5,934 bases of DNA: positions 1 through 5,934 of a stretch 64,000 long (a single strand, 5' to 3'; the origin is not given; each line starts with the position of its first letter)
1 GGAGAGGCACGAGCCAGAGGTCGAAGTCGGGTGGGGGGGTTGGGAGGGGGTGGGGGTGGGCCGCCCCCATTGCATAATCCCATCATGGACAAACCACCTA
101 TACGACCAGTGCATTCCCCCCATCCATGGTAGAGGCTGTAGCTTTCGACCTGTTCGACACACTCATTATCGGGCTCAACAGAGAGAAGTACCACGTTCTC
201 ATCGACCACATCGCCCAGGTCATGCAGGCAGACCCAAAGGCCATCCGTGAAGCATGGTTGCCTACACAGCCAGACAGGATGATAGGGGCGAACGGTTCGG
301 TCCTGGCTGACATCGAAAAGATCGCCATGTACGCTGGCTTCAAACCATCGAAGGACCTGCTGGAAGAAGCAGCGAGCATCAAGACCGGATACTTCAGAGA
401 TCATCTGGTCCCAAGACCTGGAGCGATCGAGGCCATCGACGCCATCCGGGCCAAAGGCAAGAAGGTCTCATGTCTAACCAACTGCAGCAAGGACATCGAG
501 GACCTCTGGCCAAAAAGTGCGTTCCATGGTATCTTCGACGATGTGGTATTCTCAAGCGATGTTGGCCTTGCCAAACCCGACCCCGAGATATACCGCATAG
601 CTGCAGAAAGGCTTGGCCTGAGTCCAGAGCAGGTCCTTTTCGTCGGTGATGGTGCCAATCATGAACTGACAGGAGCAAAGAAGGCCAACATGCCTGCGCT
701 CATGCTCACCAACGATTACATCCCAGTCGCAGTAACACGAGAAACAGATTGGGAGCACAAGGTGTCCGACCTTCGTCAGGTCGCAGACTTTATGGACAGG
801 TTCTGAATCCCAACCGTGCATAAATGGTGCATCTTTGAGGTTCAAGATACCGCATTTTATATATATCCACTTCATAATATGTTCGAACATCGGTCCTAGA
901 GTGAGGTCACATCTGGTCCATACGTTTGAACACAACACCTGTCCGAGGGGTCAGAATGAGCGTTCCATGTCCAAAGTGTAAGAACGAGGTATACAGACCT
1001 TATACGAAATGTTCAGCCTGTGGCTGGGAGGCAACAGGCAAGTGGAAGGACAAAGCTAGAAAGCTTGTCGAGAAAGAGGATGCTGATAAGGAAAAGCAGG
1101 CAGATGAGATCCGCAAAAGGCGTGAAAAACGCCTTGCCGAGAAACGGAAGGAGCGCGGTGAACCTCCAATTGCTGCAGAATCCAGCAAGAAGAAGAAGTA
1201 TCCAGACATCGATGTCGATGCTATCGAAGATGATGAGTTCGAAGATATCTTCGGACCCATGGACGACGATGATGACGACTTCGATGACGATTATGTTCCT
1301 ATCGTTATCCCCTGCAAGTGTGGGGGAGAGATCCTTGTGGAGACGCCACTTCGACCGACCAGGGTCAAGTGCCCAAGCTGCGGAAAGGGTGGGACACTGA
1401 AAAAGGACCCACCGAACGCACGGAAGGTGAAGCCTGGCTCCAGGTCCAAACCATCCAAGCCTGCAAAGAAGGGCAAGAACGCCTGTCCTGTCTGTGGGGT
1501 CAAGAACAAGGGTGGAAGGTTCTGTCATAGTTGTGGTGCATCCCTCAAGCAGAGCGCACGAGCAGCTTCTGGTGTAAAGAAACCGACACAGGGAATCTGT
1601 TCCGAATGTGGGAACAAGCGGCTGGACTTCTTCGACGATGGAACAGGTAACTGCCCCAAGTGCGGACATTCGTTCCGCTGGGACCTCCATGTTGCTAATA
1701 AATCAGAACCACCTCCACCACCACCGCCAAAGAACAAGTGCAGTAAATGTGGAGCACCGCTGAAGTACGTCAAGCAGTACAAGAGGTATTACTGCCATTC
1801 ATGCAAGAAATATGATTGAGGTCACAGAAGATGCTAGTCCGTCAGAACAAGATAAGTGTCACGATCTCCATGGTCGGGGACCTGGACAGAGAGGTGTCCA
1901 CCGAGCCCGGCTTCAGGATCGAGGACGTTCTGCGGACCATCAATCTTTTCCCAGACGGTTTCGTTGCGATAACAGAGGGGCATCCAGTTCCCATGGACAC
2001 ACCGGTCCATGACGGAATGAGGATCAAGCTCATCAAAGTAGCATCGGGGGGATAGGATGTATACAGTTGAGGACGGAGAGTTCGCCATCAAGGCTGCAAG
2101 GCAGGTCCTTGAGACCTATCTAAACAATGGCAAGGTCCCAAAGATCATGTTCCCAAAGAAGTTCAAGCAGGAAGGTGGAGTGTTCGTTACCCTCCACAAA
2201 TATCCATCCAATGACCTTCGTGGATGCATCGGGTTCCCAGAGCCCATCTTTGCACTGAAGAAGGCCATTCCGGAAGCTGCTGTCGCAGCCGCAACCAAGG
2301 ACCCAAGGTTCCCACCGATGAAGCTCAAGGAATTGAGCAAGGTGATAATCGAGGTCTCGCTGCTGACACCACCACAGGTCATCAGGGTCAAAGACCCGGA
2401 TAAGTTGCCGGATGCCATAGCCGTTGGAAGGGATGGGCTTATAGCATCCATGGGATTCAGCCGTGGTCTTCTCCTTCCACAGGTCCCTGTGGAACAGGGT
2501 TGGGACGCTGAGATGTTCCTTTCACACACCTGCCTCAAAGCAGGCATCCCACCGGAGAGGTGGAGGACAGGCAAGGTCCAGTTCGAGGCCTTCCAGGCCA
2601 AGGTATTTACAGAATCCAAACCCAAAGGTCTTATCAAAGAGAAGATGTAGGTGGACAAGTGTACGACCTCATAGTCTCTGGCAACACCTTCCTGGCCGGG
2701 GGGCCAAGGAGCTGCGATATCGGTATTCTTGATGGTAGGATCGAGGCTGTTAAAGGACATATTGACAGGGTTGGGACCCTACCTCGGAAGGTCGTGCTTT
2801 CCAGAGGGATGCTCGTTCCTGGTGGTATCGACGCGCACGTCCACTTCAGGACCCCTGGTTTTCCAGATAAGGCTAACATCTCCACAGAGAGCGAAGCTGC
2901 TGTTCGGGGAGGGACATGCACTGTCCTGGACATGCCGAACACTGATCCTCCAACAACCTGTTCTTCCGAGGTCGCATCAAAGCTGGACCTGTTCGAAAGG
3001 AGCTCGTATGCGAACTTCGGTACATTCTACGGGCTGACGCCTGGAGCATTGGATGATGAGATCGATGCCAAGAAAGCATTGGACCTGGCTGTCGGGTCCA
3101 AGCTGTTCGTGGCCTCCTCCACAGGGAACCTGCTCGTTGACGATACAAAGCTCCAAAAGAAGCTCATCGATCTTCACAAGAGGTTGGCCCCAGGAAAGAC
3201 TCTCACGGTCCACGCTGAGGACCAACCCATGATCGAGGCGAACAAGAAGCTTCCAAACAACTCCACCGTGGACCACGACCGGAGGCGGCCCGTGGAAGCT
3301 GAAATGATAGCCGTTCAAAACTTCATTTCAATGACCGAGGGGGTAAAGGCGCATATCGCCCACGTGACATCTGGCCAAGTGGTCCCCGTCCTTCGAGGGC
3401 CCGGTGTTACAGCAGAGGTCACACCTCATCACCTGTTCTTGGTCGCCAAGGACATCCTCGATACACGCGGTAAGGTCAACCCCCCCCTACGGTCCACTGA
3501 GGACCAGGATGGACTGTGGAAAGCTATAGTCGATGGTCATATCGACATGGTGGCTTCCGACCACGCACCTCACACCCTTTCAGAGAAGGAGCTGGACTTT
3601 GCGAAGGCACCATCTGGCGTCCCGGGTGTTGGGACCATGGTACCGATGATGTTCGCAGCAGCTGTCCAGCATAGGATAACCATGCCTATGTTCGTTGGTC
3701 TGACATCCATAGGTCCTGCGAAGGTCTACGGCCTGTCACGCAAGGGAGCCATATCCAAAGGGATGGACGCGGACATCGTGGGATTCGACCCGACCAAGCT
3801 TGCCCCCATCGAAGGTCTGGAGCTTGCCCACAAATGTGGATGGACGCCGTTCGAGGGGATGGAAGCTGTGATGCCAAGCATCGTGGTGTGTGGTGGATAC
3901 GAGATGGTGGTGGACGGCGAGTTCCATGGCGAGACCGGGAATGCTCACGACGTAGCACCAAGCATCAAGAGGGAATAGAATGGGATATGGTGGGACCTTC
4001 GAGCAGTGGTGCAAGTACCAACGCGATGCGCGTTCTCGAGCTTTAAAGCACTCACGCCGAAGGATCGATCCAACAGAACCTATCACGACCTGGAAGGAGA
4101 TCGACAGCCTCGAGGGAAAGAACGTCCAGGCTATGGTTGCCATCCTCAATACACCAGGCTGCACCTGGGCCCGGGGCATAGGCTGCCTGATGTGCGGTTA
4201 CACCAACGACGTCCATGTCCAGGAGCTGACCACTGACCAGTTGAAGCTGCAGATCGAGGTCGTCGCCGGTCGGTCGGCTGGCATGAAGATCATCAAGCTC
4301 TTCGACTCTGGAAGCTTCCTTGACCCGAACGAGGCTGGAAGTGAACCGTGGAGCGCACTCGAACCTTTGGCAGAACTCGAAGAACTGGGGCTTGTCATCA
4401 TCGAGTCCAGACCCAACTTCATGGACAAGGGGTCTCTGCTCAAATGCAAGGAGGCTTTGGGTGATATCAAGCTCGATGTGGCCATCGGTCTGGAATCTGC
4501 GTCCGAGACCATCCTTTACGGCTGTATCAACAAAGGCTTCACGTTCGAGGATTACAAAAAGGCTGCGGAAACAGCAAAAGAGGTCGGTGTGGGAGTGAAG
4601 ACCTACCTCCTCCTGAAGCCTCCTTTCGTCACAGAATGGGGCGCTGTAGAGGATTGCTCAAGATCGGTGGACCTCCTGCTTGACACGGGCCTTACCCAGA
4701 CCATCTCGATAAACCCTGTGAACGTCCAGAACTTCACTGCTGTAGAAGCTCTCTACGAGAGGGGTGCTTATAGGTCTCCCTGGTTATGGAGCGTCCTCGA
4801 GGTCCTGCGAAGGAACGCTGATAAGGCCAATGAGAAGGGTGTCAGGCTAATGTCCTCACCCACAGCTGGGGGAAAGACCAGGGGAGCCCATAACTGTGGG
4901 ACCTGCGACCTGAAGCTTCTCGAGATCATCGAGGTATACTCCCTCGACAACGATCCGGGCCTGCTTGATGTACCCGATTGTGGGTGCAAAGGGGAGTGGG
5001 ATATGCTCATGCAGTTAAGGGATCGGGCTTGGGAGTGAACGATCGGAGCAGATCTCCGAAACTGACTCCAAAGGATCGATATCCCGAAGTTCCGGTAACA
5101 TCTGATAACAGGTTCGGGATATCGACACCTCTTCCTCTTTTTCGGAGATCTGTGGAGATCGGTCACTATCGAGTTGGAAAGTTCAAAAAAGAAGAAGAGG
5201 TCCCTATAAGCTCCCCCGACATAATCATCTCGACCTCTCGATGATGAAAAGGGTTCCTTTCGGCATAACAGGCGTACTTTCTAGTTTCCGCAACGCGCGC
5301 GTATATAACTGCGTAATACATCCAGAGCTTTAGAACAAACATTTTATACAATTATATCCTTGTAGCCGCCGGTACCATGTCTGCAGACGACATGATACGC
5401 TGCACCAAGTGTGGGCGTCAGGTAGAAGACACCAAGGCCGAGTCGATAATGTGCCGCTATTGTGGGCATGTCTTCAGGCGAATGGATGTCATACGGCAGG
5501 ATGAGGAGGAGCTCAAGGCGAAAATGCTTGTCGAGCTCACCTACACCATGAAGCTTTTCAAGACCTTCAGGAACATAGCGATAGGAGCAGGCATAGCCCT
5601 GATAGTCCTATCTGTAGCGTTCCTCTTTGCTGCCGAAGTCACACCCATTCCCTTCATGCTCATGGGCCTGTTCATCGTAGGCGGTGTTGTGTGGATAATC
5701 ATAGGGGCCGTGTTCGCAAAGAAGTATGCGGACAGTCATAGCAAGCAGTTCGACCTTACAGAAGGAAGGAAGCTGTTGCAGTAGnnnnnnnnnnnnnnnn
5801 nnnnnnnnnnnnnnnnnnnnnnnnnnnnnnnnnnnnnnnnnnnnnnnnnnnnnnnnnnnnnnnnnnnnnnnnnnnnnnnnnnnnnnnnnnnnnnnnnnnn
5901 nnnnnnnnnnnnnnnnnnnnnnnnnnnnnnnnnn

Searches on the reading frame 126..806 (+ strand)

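Call 20: search_protein_families(library=pfam, proteins=[window:126-806:+])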
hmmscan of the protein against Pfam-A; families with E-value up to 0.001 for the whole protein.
window:126-806:+ (226 aa): 4 families
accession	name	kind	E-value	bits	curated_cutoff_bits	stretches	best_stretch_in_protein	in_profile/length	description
PF00702.32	Hydrolase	-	1.6e-23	84.6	26.4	1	3-188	2-191/191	haloacid dehalogenase-like hydrolase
PF13419.12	HAD_2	-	1.3e-15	58.4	23.8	1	73-193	53-177/178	Haloacid dehalogenase-like hydrolase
PF13242.12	Hydrolase_like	-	1.4e-07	31.8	22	1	149-195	3-49/75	HAD-hyrolase-like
PF13344.12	Hydrolase_6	-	0.0008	19.8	27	0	96-122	15-41/101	Haloacid dehalogenase-like hydrolase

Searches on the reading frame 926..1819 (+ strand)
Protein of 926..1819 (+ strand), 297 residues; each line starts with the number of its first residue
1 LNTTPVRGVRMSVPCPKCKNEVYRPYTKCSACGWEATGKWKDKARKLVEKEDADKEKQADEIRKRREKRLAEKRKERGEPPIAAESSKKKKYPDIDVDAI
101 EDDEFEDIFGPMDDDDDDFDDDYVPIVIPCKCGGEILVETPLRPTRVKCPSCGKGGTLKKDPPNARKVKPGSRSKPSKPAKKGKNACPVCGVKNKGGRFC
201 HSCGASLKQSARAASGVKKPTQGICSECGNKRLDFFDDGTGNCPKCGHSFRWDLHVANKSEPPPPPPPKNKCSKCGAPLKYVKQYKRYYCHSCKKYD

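Call 92: search_protein_families(library=pfam, proteins=[window:926-1819:+], max_evalue=0.001)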
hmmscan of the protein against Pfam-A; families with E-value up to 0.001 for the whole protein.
window:926-1819:+ (297 aa): 3 families
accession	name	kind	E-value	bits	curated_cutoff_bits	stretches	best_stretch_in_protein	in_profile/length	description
PF12773.13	DZR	-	6.3e-07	29.9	27.3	0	187-247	1-45/45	Double zinc ribbon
PF07282.18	Cas12f1-like_TNB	-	0.00034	21.1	26.3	0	221-254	27-54/60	Cas12f1-like, TNB domain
PF18912.6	DZR_2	-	0.00067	19.9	27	0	186-228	9-55/56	Double zinc ribbon domain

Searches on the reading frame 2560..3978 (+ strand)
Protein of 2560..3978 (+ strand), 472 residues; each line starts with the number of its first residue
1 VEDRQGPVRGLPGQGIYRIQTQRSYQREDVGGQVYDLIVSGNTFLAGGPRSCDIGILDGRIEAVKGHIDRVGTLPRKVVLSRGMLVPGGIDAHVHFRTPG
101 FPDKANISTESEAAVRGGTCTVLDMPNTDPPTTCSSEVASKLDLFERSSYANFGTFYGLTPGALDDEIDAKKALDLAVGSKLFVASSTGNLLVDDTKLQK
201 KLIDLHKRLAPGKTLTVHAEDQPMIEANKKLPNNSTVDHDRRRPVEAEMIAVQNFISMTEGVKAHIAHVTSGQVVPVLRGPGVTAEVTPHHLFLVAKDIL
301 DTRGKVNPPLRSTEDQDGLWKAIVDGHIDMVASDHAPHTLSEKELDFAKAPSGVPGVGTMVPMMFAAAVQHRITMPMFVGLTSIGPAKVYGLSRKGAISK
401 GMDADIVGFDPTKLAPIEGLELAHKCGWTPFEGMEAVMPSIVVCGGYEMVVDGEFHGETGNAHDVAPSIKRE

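Call 92: search_protein_families(library=pfam, proteins=[window:2560-3978:+], max_evalue=0.001)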
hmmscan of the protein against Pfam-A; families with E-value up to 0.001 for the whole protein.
window:2560-3978:+ (472 aa): 2 families
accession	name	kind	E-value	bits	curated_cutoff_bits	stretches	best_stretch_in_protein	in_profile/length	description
PF01979.26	Amidohydro_1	-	4e-17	62.9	25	1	84-421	1-330/345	Amidohydrolase family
PF07969.17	Amidohydro_3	-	2.4e-06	27.8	29.7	0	374-410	408-445/472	Amidohydrolase family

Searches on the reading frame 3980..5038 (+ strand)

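Call 92: search_protein_families(library=pfam, proteins=[window:3980-5038:+], max_evalue=0.001)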
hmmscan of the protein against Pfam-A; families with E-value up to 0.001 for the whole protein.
window:3980-5038:+ (352 aa): 1 family
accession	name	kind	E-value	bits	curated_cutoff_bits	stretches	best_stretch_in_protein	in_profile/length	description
PF04055.27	Radical_SAM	-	1.3e-05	25.9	29.5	1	58-218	4-155/166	Radical SAM superfamily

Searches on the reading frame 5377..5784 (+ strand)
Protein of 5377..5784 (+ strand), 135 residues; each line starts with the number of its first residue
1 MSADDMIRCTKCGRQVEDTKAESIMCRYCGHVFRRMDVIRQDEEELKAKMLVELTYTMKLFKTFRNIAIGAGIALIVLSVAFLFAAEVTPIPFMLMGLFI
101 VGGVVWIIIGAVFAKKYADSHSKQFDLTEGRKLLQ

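Call 92: search_protein_families(library=pfam, proteins=[window:5377-5784:+], max_evalue=0.001)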
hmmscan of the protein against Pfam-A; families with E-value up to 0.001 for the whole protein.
window:5377-5784:+ (135 aa): 2 families
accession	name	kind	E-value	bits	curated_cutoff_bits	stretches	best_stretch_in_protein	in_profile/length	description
PF03604.18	Zn_ribbon_RPAB4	-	0.00033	20.7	24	0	9-31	3-25/32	DNA directed RNA polymerase, 7 kDa subunit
PF20990.2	DUF2207_C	-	0.00073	19.7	33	1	59-115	133-191/247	Predicted membrane protein (DUF2207) C-terminal domain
